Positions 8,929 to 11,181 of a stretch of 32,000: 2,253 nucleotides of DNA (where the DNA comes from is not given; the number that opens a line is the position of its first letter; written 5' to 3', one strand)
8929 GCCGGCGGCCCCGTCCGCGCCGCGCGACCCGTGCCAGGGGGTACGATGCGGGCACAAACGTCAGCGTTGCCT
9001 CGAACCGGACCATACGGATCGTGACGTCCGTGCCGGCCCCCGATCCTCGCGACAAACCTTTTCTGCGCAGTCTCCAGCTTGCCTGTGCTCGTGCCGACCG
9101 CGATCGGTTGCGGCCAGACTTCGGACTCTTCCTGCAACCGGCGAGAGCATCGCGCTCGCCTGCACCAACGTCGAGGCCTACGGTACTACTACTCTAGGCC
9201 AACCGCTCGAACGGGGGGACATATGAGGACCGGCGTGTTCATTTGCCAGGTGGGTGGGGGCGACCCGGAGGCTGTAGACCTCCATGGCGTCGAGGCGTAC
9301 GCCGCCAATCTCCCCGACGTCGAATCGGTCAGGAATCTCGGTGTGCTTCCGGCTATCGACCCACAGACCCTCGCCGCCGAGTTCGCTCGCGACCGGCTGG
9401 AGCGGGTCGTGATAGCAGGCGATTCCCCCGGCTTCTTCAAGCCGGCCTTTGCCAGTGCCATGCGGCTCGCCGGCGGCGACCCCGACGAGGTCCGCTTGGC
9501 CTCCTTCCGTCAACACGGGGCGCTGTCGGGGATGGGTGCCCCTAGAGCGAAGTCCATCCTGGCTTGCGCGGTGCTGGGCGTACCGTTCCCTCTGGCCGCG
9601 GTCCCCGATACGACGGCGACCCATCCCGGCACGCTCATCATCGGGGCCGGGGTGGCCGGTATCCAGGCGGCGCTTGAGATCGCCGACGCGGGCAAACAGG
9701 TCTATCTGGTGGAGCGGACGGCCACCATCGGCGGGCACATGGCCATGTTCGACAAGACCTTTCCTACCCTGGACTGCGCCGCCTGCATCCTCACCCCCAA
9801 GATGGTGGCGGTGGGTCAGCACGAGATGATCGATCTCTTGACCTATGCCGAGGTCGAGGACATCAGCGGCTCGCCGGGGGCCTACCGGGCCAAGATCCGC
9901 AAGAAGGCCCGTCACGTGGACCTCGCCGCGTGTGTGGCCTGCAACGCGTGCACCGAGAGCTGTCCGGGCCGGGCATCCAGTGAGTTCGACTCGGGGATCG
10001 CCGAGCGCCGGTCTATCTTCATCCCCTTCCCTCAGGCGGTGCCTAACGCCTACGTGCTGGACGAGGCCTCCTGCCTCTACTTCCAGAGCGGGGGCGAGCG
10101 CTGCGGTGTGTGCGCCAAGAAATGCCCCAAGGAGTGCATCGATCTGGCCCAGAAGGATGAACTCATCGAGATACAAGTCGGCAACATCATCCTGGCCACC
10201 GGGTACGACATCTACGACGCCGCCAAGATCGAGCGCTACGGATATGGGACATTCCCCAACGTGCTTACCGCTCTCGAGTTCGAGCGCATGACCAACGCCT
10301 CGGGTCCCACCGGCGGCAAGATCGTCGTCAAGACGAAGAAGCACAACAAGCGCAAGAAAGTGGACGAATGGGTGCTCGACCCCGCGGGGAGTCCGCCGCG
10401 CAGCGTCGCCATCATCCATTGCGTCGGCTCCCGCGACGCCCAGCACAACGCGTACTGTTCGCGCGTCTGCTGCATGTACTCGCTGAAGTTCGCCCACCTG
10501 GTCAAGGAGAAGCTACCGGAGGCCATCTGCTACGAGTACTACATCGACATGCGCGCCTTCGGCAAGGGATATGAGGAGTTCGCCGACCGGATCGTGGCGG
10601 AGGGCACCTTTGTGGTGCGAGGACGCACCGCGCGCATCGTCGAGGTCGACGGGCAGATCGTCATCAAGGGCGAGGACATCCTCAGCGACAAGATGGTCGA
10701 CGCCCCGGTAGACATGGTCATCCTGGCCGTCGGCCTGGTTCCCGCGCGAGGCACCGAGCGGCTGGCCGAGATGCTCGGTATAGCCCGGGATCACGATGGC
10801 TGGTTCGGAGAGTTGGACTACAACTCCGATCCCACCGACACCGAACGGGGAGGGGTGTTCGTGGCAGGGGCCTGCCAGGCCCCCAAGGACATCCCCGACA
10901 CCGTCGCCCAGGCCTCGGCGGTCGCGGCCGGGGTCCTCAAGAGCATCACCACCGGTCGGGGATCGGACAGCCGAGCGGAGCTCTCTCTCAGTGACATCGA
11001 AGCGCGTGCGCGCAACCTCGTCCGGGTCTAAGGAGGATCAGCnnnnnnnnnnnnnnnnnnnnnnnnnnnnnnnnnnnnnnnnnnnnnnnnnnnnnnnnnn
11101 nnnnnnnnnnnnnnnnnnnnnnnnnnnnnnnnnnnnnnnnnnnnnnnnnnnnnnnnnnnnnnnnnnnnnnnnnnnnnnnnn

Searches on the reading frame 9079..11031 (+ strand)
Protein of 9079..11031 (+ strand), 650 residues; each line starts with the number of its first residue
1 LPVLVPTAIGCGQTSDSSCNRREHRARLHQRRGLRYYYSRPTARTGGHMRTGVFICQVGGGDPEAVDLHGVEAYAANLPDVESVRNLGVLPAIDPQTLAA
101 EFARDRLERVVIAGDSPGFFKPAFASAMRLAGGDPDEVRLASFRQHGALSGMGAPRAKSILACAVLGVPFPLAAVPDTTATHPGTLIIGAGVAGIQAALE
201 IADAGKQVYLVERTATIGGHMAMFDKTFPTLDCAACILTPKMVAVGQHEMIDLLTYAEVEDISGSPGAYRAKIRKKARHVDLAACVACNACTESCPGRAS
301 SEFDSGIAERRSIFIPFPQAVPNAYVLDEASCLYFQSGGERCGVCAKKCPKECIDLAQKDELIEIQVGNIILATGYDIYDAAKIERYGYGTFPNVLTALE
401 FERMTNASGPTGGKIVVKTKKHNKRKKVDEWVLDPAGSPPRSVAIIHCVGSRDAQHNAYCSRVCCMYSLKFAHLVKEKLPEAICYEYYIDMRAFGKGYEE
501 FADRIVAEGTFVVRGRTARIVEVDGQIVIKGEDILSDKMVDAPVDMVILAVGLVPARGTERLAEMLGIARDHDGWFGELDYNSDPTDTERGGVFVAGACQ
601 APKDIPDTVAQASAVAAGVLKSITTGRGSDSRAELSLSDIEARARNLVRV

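Call 8: search_protein_families(library=pfam, proteins=[window:9079-11031:+])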
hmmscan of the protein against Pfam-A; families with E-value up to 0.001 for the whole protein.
window:9079-11031:+ (650 aa): 10 families
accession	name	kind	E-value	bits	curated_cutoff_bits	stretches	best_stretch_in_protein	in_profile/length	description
PF07992.20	Pyr_redox_2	-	2.6e-10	40.7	26.1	1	186-223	4-41/291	Pyridine nucleotide-disulphide oxidoreductase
PF12831.13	FAD_oxidored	-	9.2e-08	32.2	27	1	186-222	3-39/416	FAD dependent oxidoreductase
PF13450.12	NAD_binding_8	-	1.8e-06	28.6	21.9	1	187-238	1-52/68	NAD(P)-binding Rossmann-like domain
PF00890.30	FAD_binding_2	-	1.9e-06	27.8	20.4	1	186-222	3-39/414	FAD binding domain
PF00070.33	Pyr_redox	-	0.0002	22.3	22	1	186-225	3-39/82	Pyridine nucleotide-disulphide oxidoreductase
PF01134.28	GIDA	-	0.00023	20.8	22.1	1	186-218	3-36/391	Glucose inhibited division protein A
PF12838.12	Fer4_7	-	0.00033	21.5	27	1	285-352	2-51/52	4Fe-4S dicluster domain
PF03486.20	HI0933_like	-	0.00039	20.4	50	1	185-222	3-40/244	HI0933-like protein Rossmann domain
PF01266.30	DAO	-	0.0005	20.1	27.9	0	186-219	3-36/353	FAD dependent oxidoreductase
PF13738.12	Pyr_redox_3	-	0.00064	19.5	30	0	186-219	1-34/305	Pyridine nucleotide-disulphide oxidoreductase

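Call 37: search_protein_families(library=ncbifam, proteins=[window:9223-11031:+], max_evalue=0.01)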
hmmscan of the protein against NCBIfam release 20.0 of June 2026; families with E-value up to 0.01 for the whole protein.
window:9223-11031:+ (602 aa): 67 families (the best 25 are shown)
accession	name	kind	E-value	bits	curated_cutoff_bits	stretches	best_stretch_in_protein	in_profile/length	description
NF040770.1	hetero_SS_HdrA2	exception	2e-158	528.9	1100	1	2-579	1-564/777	CoB-CoM heterodisulfide reductase HdrA2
NF041778.1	hetero_SS_HdrA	equivalog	6.5e-124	414.5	1400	1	2-577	7-572/771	ferredoxin:CoB-CoM heterodisulfide reductase subunit HdrA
NF041891.1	hdrA_Methbact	equivalog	1.3e-103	347.7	1300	1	2-578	2-559/762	ferredoxin:CoB-CoM heterodisulfide reductase subunit HdrA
NF045637.1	carotdesatCrtDProt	equivalog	2.8e-08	32.7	580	1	138-195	2-59/485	1-hydroxycarotenoid 3,4-desaturase CrtD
NF005560.0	PRK07233.1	equivalog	3.7e-07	29.3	252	1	138-178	4-44/435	hypothetical protein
TIGR03467.1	HpnE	equivalog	9.3e-07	28.5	283.05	1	138-178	2-42/430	hydroxysqualene dehydroxylase HpnE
TIGR02734.1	crtI_fam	subfamily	6e-06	25.2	238.1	1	138-187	2-51/504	phytoene desaturase family protein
NF009477.0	PRK12843.1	equivalog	6.9e-06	24.8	758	1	137-175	19-57/578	FAD-dependent oxidoreductase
TIGR01372.1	soxA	subfamily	9.2e-06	23.7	1164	1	129-175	163-209/996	sarcosine oxidase subunit alpha family protein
NF058655.1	CrtID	equivalog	9.9e-06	24.6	640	1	138-179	2-43/478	bifunctional phytoene desaturase/3,4-desaturase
NF009409.0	PRK12770.1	subfamily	1.7e-05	24.1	343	1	487-571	267-346/360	putative glutamate synthase subunit beta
NF003585.0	PRK05249.1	equivalog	3.9e-05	22.4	465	1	137-174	9-46/464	Si-specific NAD(P)(+) transhydrogenase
NF005512.0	PRK07121.1-5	subfamily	4.1e-05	22.3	812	1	137-175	24-62/489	FAD-binding protein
TIGR03315.1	Se_ygfK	equivalog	5.7e-05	20.7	835.3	1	485-573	754-837/1012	putative selenate reductase subunit YgfK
NF005547.0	PRK07208.1-3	equivalog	6.3e-05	21.9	380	1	137-173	7-43/465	hypothetical protein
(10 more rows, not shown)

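Call 39: find_homologous_proteins(query=window:9223-11031:+, max_evalue=1e-100)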
Query window:9223-11031:+ (602 aa): 7852 proteins with E <= 1e-100 among 8000 candidates; the best 120 are listed.
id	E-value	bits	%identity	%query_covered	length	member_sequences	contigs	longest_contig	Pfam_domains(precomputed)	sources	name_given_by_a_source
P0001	0.0e+0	1363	100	100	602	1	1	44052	PF13450.13,PF00890.31,PF07992.21,PF12831.14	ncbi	ncbi:MAG: CoB--CoM heterodisulfide reductase iron-sulfur subunit A family protein [bacterium]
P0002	0.0e+0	1316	97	100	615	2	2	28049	PF13450.13,PF00890.31,PF07992.21,PF00037.33,PF12831.14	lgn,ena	-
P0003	0.0e+0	1181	84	100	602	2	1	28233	PF13450.13,PF00890.31,PF07992.21,PF00037.33,PF12831.14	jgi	jgi:heterodisulfide reductase subunit A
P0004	0.0e+0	1177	84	100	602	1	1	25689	PF13450.13,PF00890.31,PF07992.21,PF00037.33,PF12831.14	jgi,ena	-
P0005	0.0e+0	1177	85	100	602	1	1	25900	PF13450.13,PF00890.31,PF07992.21,PF12831.14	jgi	jgi:heterodisulfide reductase subunit A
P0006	0.0e+0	1175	84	100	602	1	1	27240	PF13450.13,PF00890.31,PF07992.21,PF00037.33,PF12831.14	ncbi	-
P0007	0.0e+0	1175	84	100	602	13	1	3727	PF13450.13,PF00890.31,PF07992.21,PF12831.14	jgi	jgi:heterodisulfide reductase subunit A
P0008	0.0e+0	1169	83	100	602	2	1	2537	PF13450.13,PF00890.31,PF07992.21,PF12831.14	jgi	jgi:heterodisulfide reductase subunit A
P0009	0.0e+0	1167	84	100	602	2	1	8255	PF13450.13,PF00890.31,PF07992.21,PF00037.33,PF12831.14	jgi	jgi:heterodisulfide reductase subunit A2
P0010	0.0e+0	1163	82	100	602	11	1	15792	PF13450.13,PF00890.31,PF07992.21,PF00037.33,PF12831.14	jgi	jgi:heterodisulfide reductase subunit A2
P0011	0.0e+0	1163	83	100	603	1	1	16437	PF13450.13,PF00890.31,PF07992.21,PF12831.14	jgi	jgi:heterodisulfide reductase subunit A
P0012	0.0e+0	1157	82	100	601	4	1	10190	PF13450.13,PF00890.31,PF07992.21,PF12831.14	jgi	jgi:heterodisulfide reductase subunit A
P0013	0.0e+0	1155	82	100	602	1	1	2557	PF13450.13,PF00890.31,PF07992.21,PF00037.33,PF12831.14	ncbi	ncbi:MAG: CoB--CoM heterodisulfide reductase iron-sulfur subunit A family protein [bacterium]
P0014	0.0e+0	1148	83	100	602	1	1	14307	PF13450.13,PF00890.31,PF07992.21,PF00037.33,PF12831.14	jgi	jgi:heterodisulfide reductase subunit A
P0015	0.0e+0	1145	84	100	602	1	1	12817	PF13450.13,PF00890.31,PF07992.21,PF12831.14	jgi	-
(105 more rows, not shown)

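Call 40: find_encoding_contigs(protein=P0002, flank=10000, max_places=4)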
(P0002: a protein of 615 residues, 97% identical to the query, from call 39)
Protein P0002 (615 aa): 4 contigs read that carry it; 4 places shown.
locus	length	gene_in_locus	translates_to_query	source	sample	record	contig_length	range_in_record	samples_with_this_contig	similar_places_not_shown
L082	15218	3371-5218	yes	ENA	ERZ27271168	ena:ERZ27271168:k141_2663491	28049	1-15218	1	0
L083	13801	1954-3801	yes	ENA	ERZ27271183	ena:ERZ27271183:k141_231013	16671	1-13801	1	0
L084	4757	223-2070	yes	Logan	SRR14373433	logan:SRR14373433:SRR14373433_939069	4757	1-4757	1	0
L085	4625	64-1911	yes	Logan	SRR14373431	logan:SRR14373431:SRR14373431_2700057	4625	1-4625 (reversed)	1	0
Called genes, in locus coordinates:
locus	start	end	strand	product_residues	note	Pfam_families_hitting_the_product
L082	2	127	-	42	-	?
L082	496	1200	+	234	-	PF13531:SBP_bac_11, PF01547:SBP_bac_1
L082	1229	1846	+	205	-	PF00528:BPD_transp_1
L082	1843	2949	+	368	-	PF02463:SMC_N (faint), PF00005:ABC_tran, PF13304:AAA_21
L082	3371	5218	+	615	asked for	PF00890:FAD_binding_2 (weak), PF07992:Pyr_redox_2 (faint), PF12831:FAD_oxidored (weak), PF13450:NAD_binding_8 (weak), PF00037:Fer4 (faint)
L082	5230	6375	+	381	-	PF12838:Fer4_7 (faint), PF13484:Fer4_16 (faint), PF25160:LdpA_Fe-S-bd (faint), PF13183:Fer4_8, PF13187:Fer4_9 (weak), PF13237:Fer4_10 (weak), PF13534:Fer4_17 (weak)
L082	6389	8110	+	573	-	PF07992:Pyr_redox_2, PF13738:Pyr_redox_3 (weak), PF00890:FAD_binding_2 (weak), PF01266:DAO (weak), PF12831:FAD_oxidored (weak), PF13450:NAD_binding_8 (weak), PF13237:Fer4_10, PF14697:Fer4_21, +7 more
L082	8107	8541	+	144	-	PF02662:FlpD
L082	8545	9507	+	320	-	PF01058:Oxidored_q6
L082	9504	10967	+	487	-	PF27537:HoxH, PF00374:NiFeSe_Hases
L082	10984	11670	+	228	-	PF00027:cNMP_binding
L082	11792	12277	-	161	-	PF01750:HycI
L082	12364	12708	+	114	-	PF01155:HypA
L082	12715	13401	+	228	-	PF02492:cobW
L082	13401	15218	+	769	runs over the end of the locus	PF00708:Acylphosphatase, PF07503:zf-HYPF, PF01300:Sua5_yciO_yrdC, PF17788:HypF_C, PF22521:HypF_C_2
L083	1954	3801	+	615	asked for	PF00890:FAD_binding_2 (weak), PF07992:Pyr_redox_2 (faint), PF12831:FAD_oxidored (weak), PF13450:NAD_binding_8 (weak), PF00037:Fer4 (faint)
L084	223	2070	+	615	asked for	PF00890:FAD_binding_2 (weak), PF07992:Pyr_redox_2 (faint), PF12831:FAD_oxidored (weak), PF13450:NAD_binding_8 (weak), PF00037:Fer4 (faint)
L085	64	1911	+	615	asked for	PF00890:FAD_binding_2 (weak), PF07992:Pyr_redox_2 (faint), PF12831:FAD_oxidored (weak), PF13450:NAD_binding_8 (weak), PF00037:Fer4 (faint)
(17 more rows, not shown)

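Call 41: find_encoding_contigs(protein=P0003, flank=10000, max_places=3)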
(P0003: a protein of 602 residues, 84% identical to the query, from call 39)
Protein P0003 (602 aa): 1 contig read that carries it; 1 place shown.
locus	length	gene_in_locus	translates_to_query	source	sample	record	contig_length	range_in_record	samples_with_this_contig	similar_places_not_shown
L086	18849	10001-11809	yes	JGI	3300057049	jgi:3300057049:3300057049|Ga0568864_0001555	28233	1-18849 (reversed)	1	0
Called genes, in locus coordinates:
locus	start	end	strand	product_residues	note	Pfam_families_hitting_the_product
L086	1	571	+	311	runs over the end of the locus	PF01435:Peptidase_M48, PF05569:Peptidase_M56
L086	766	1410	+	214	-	PF10080:FtrD-like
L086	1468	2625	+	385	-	PF12704:MacB_PCD, PF02687:FtsX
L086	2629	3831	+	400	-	PF12704:MacB_PCD, PF02687:FtsX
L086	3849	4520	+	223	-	PF00005:ABC_tran, PF02463:SMC_N (faint), PF13304:AAA_21 (faint)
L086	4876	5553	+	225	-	PF01547:SBP_bac_1, PF13531:SBP_bac_11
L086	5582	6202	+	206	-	PF00528:BPD_transp_1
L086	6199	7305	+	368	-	PF00005:ABC_tran, PF03459:TOBE (faint), PF13304:AAA_21 (weak)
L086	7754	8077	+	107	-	-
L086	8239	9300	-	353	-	-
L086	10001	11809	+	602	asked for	PF00890:FAD_binding_2 (weak), PF07992:Pyr_redox_2 (faint), PF12831:FAD_oxidored, PF13450:NAD_binding_8 (weak), PF00037:Fer4 (faint)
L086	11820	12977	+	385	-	PF12838:Fer4_7 (faint), PF25160:LdpA_Fe-S-bd (faint), PF13183:Fer4_8, PF13187:Fer4_9 (weak), PF13237:Fer4_10, PF13534:Fer4_17 (weak)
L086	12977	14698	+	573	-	PF07992:Pyr_redox_2, PF00070:Pyr_redox (weak), PF00890:FAD_binding_2 (weak), PF01266:DAO (weak), PF12831:FAD_oxidored, PF13450:NAD_binding_8 (weak), PF13237:Fer4_10, PF14697:Fer4_21, +3 more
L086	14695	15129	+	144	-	PF02662:FlpD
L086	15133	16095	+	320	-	PF01058:Oxidored_q6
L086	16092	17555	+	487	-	PF27537:HoxH, PF00374:NiFeSe_Hases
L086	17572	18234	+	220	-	PF00027:cNMP_binding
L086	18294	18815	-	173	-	-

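Call 58: search_protein_families(library=pfam, proteins=[L086:7754-8077:+, L086:8239-9300:-, L086:17572-18234:+], max_evalue=0.01)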
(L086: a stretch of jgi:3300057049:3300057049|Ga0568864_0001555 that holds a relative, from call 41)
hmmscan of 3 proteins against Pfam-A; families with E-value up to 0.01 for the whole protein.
L086:7754-8077:+ (107 aa): 2 families
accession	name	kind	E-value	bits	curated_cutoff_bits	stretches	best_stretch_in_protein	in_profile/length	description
PF11008.14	DUF2846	-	0.0005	20.5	34.3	1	3-78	4-74/92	Protein of unknown function (DUF2846)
PF06832.18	BiPBP_C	-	0.0076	16.6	26.8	0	23-55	45-78/90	Penicillin-Binding Protein C-terminus Family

L086:8239-9300:- (353 aa): 0 families

L086:17572-18234:+ (220 aa): 2 families
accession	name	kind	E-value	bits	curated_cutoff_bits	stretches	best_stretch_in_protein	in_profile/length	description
PF00027.35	cNMP_binding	-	2.9e-16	59.7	27.5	1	34-118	5-89/89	Cyclic nucleotide-binding domain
PF10058.14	Zn_ribbon_10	-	0.00029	21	24.2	1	177-205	23-52/54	ER junction formation factor lunapark, zinc ribbon finger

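Call 65: find_encoding_contigs(protein=P0005, flank=10000, max_places=2)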
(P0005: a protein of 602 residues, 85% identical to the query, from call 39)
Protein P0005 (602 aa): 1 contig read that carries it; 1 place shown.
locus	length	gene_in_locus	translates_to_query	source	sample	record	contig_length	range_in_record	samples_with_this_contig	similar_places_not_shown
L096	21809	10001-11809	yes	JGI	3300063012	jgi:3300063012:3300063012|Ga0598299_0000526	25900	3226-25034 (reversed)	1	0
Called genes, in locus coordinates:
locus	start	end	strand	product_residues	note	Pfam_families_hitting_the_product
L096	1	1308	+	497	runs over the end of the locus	PF02934:GatB_N, PF02637:GatB_Yqey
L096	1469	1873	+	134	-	PF01638:HxlR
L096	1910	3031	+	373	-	PF03979:Sigma70_r1_1, PF00140:Sigma70_r1_2, PF04542:Sigma70_r2, PF04539:Sigma70_r3, PF04545:Sigma70_r4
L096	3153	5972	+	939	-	PF00403:HMA, PF00122:E1-E2_ATPase, PF00702:Hydrolase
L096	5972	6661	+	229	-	-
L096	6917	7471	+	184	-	PF04306:DUF456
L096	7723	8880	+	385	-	PF12704:MacB_PCD, PF02687:FtsX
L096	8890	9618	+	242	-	PF02463:SMC_N (faint), PF00005:ABC_tran, PF13304:AAA_21 (faint)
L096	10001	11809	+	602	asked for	PF00890:FAD_binding_2 (weak), PF07992:Pyr_redox_2 (faint), PF12831:FAD_oxidored, PF13450:NAD_binding_8 (weak)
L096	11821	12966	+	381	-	PF13484:Fer4_16 (faint), PF25160:LdpA_Fe-S-bd (faint), PF00037:Fer4 (faint), PF12838:Fer4_7 (weak), PF13183:Fer4_8, PF13187:Fer4_9 (weak), PF13237:Fer4_10, PF13534:Fer4_17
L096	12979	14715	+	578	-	PF00890:FAD_binding_2 (weak), PF01266:DAO, PF07992:Pyr_redox_2, PF12831:FAD_oxidored, PF13450:NAD_binding_8, PF13237:Fer4_10, PF14697:Fer4_21, PF12838:Fer4_7, +6 more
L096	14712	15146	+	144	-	PF02662:FlpD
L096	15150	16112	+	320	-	PF01058:Oxidored_q6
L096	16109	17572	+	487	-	PF27537:HoxH, PF00374:NiFeSe_Hases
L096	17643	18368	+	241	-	PF00027:cNMP_binding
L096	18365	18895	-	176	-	-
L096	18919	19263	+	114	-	PF01155:HypA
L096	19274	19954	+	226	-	PF02492:cobW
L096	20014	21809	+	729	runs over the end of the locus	PF00708:Acylphosphatase, PF07503:zf-HYPF, PF01300:Sua5_yciO_yrdC, PF17788:HypF_C, PF22521:HypF_C_2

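Call 66: find_encoding_contigs(protein=P0006, flank=10000, max_places=2)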
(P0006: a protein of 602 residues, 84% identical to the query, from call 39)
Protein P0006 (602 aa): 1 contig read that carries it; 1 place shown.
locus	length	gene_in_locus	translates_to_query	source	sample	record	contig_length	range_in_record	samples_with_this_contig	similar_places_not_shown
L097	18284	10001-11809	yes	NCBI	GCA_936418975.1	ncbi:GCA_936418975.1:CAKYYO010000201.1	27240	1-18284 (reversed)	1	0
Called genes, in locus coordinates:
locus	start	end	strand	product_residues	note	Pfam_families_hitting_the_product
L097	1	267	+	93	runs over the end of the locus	PF02686:GatC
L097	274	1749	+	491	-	PF01425:Amidase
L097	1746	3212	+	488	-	PF02934:GatB_N, PF02637:GatB_Yqey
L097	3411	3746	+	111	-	PF01638:HxlR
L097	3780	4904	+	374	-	PF03979:Sigma70_r1_1, PF00140:Sigma70_r1_2, PF04542:Sigma70_r2, PF04539:Sigma70_r3, PF04545:Sigma70_r4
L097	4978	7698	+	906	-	PF00403:HMA, PF00122:E1-E2_ATPase, PF00702:Hydrolase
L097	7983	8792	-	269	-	-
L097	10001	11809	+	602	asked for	PF00890:FAD_binding_2 (weak), PF07992:Pyr_redox_2 (faint), PF12831:FAD_oxidored (weak), PF13450:NAD_binding_8 (weak), PF00037:Fer4 (faint)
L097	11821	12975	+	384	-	PF13484:Fer4_16 (faint), PF25160:LdpA_Fe-S-bd (faint), PF00037:Fer4 (faint), PF12838:Fer4_7 (weak), PF13183:Fer4_8, PF13187:Fer4_9 (weak), PF13237:Fer4_10, PF13534:Fer4_17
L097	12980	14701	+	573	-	PF00890:FAD_binding_2 (weak), PF01266:DAO (weak), PF07992:Pyr_redox_2 (weak), PF12831:FAD_oxidored, PF13450:NAD_binding_8 (weak), PF13237:Fer4_10, PF14697:Fer4_21, PF12838:Fer4_7 (weak), +4 more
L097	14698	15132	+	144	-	PF02662:FlpD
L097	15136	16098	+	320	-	PF01058:Oxidored_q6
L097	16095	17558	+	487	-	PF27537:HoxH, PF00374:NiFeSe_Hases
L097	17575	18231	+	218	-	PF00027:cNMP_binding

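Call 67: find_encoding_contigs(protein=P0004, flank=10000, max_places=2)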
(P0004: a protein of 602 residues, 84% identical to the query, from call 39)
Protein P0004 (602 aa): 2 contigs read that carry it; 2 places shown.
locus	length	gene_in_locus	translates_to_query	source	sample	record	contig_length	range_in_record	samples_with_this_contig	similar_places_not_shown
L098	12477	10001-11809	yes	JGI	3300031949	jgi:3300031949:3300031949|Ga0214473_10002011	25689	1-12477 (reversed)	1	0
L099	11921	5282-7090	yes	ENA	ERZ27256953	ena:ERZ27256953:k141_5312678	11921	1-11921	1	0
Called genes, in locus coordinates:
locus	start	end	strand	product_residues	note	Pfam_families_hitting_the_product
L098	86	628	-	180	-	PF01209:Ubie_methyltran, PF13489:Methyltransf_23, PF13847:Methyltransf_31, PF08241:Methyltransf_11, PF08242:Methyltransf_12, PF13649:Methyltransf_25, PF20922:Anamorsin_N (weak)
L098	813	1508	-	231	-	PF10080:FtrD-like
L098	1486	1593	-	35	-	-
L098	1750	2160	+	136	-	PF03965:Penicillinase_R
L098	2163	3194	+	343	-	PF05569:Peptidase_M56, PF01435:Peptidase_M48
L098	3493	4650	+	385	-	PF12704:MacB_PCD, PF02687:FtsX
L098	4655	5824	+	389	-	PF12704:MacB_PCD, PF02687:FtsX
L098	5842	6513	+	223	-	PF00005:ABC_tran, PF02463:SMC_N (faint), PF13304:AAA_21 (faint)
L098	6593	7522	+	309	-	PF01547:SBP_bac_1, PF13531:SBP_bac_11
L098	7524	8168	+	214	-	PF00528:BPD_transp_1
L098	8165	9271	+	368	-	PF02463:SMC_N (faint), PF00005:ABC_tran, PF03459:TOBE (faint), PF13304:AAA_21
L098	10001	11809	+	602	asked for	PF00890:FAD_binding_2 (weak), PF07992:Pyr_redox_2 (faint), PF12831:FAD_oxidored, PF13450:NAD_binding_8 (weak), PF00037:Fer4 (faint)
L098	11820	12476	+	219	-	?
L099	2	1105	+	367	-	?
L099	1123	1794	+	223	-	PF00005:ABC_tran, PF02463:SMC_N (faint), PF13304:AAA_21 (faint)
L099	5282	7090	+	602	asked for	PF00890:FAD_binding_2 (weak), PF07992:Pyr_redox_2 (faint), PF12831:FAD_oxidored, PF13450:NAD_binding_8 (weak), PF00037:Fer4 (faint)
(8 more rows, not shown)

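Call 83: search_protein_families(library=pfam, proteins=[L098:1750-2160:+, L096:1469-1873:+], max_evalue=0.01)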
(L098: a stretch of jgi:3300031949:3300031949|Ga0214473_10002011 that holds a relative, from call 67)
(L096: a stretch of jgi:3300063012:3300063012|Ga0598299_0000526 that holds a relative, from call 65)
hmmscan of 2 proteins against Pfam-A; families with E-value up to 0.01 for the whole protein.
L098:1750-2160:+ (136 aa): 4 families
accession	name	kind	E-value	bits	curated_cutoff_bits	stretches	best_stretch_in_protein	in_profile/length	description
PF03965.22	Penicillinase_R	-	2.2e-31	109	22.6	1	16-124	2-112/115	Penicillinase repressor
PF00392.27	GntR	-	0.0011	19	27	1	13-75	4-64/64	Bacterial regulatory proteins, gntR family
PF07848.18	PaaX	-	0.0053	17.4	24.8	1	41-77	29-65/70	PaaX-like protein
PF01978.25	TrmB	-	0.0071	16.6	25.6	0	29-81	20-67/68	Sugar-specific transcriptional regulator TrmB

L096:1469-1873:+ (134 aa): 6 families
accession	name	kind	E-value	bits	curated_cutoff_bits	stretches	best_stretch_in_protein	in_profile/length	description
PF01638.23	HxlR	-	2.6e-29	101.4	20.8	1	30-117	1-88/91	HxlR-like helix-turn-helix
PF13412.12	HTH_24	-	0.00071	19.5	21.9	1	59-79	28-48/48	Winged helix-turn-helix DNA-binding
PF01022.26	HTH_5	-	0.00091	19.5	22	1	58-79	25-46/47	Bacterial regulatory protein, arsR family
PF12840.13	HTH_20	-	0.0017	18.7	27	1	53-79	24-49/51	Helix-turn-helix domain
PF03551.20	PadR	-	0.0031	17.9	27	1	60-98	29-69/75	Transcriptional regulator PadR-like family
PF01047.28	MarR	-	0.0063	16.8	24.6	1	58-84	27-53/59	MarR family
